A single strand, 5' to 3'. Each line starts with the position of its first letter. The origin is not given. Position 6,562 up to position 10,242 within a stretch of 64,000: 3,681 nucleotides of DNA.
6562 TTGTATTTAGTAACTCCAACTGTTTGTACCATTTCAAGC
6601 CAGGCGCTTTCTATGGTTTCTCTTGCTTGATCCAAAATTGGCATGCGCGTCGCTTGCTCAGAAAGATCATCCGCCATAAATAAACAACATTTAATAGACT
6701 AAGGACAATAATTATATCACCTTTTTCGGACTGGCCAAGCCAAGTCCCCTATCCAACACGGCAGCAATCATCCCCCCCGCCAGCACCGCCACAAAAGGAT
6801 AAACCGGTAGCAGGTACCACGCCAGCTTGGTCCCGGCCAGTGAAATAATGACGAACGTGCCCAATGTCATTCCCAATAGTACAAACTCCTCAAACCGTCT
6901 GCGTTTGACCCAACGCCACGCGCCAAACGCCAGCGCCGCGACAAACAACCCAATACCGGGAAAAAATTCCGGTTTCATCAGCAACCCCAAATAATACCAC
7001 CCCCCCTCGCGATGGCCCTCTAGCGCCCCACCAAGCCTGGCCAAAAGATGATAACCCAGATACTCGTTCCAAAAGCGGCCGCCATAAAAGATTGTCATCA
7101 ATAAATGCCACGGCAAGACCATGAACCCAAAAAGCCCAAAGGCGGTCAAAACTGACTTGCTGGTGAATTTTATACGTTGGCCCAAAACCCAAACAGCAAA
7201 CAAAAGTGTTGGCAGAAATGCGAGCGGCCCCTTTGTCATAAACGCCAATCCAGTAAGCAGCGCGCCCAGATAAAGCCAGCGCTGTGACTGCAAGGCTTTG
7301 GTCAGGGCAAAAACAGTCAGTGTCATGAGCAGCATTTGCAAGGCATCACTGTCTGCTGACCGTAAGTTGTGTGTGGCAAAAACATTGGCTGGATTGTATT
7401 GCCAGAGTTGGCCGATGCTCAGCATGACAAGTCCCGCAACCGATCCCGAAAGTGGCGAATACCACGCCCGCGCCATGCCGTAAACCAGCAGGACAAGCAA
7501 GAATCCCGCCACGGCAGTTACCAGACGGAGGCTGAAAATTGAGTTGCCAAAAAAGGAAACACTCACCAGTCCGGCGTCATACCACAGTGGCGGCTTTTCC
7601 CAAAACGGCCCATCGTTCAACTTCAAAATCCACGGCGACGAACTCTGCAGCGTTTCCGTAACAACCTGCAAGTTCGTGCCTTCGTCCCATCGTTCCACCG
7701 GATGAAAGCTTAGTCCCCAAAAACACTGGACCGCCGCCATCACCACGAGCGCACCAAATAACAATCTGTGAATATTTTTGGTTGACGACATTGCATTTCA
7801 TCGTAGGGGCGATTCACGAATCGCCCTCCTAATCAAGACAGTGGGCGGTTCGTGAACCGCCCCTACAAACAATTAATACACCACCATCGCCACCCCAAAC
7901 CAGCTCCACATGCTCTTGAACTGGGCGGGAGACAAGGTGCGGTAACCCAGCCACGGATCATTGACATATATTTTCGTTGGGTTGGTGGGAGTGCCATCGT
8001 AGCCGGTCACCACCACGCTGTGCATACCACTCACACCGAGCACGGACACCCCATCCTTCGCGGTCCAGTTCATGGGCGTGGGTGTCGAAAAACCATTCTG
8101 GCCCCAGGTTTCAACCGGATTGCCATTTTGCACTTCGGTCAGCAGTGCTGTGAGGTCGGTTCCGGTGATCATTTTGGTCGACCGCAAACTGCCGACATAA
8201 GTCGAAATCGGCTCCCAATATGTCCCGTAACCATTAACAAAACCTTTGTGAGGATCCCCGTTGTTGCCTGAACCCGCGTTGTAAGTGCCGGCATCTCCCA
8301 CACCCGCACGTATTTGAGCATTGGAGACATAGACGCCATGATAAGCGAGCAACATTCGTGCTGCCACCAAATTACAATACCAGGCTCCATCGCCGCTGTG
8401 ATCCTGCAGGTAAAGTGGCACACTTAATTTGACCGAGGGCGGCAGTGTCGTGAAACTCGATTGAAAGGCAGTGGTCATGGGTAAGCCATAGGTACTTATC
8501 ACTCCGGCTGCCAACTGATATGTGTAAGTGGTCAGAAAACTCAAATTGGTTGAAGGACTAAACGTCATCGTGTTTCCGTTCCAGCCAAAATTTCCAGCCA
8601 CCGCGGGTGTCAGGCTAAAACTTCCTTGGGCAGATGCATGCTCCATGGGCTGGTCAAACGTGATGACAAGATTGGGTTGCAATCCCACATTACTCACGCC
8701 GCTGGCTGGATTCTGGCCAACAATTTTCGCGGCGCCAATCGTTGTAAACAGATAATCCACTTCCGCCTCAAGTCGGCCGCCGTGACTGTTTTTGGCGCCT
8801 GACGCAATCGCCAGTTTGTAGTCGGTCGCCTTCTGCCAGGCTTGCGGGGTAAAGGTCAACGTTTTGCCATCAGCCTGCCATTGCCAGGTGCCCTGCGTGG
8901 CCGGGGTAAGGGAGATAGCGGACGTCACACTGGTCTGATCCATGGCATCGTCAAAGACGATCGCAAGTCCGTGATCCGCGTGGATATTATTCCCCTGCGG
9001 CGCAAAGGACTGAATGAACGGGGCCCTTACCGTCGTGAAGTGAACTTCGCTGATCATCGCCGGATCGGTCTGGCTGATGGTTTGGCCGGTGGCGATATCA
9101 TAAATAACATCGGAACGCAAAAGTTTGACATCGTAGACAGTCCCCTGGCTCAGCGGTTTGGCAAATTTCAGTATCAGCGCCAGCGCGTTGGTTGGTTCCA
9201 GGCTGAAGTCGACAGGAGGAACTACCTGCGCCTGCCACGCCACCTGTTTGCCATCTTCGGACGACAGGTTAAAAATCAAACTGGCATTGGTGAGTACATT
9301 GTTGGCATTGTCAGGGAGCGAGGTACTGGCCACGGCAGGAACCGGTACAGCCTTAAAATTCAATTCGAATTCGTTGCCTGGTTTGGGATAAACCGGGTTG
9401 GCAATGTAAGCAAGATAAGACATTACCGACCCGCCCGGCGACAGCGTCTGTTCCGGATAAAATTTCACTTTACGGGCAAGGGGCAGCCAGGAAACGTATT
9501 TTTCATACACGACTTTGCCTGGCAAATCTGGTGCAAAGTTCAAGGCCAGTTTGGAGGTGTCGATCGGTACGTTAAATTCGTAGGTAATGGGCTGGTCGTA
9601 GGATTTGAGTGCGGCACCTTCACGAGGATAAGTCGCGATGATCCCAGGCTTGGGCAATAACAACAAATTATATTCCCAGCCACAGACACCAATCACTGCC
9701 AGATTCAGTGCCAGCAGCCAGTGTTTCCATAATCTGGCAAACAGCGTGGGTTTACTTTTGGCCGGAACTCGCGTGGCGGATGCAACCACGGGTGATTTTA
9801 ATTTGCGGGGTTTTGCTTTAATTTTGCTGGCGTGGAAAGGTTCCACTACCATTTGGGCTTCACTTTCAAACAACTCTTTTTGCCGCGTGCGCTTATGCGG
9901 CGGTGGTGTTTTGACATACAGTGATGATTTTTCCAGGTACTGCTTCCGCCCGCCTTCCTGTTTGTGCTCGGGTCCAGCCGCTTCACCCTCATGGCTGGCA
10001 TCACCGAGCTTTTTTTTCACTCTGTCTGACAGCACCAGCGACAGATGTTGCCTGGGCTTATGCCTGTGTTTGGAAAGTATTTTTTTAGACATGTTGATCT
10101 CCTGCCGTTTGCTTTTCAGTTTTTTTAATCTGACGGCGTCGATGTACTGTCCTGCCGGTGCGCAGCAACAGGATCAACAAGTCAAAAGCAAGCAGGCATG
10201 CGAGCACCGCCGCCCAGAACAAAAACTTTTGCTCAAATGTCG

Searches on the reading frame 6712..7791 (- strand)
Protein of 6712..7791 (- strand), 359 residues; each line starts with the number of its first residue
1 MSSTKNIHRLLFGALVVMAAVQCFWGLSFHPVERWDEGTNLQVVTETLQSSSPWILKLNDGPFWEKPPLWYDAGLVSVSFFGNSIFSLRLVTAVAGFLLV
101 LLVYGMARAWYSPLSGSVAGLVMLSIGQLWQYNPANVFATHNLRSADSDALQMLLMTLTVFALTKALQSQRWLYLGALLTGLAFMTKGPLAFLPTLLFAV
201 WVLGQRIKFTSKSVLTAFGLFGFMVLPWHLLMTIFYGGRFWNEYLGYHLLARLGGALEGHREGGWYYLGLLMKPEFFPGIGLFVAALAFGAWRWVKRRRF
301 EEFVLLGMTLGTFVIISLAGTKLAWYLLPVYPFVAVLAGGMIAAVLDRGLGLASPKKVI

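Call 21: search_protein_families(library=pfam, proteins=[window:6712-7791:-], max_evalue=0.001)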
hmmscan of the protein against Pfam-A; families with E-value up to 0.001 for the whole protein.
window:6712-7791:- (359 aa): 2 families
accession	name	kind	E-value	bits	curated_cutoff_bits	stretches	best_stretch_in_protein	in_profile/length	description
PF13231.12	PMT_2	-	1.1e-11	45.7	26.1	1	77-228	13-157/160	Dolichyl-phosphate-mannose-protein mannosyltransferase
PF02366.24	PMT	-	0.00021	21.4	22.7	1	60-236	56-238/245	Dolichyl-phosphate-mannose-protein mannosyltransferase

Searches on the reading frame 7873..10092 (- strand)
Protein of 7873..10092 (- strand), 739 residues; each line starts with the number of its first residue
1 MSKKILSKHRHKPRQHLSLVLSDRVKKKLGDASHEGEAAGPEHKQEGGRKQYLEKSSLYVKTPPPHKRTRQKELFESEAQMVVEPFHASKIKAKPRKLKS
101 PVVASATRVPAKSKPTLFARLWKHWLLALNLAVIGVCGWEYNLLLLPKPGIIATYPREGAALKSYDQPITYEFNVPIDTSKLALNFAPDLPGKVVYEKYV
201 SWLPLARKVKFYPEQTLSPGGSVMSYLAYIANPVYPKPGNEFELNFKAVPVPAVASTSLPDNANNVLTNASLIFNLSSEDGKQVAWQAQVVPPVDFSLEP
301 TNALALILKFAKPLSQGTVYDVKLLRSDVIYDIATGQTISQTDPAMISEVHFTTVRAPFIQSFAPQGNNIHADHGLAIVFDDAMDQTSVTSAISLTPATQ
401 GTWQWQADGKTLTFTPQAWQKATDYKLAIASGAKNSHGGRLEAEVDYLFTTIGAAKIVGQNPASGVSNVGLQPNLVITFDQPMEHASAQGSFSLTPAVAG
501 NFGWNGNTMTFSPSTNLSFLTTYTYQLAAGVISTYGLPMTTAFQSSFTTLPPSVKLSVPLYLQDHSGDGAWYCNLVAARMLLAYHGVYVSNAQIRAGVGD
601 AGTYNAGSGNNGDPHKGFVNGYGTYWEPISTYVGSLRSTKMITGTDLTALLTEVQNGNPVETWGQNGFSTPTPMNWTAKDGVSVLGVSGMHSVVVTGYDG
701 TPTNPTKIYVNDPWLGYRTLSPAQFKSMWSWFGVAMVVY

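Call 21: search_protein_families(library=pfam, proteins=[window:7873-10092:-], max_evalue=0.001)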
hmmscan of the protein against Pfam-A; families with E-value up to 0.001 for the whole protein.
window:7873-10092:- (739 aa): 2 families
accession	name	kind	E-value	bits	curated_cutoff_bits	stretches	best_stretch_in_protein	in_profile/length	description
PF13205.12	Big_5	-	6.2e-33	114.1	23.6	2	456-549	6-105/105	Bacterial Ig-like domain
PF13529.12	Peptidase_C39_2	-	1.9e-19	71.1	24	1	556-714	1-143/143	Peptidase_C39 like family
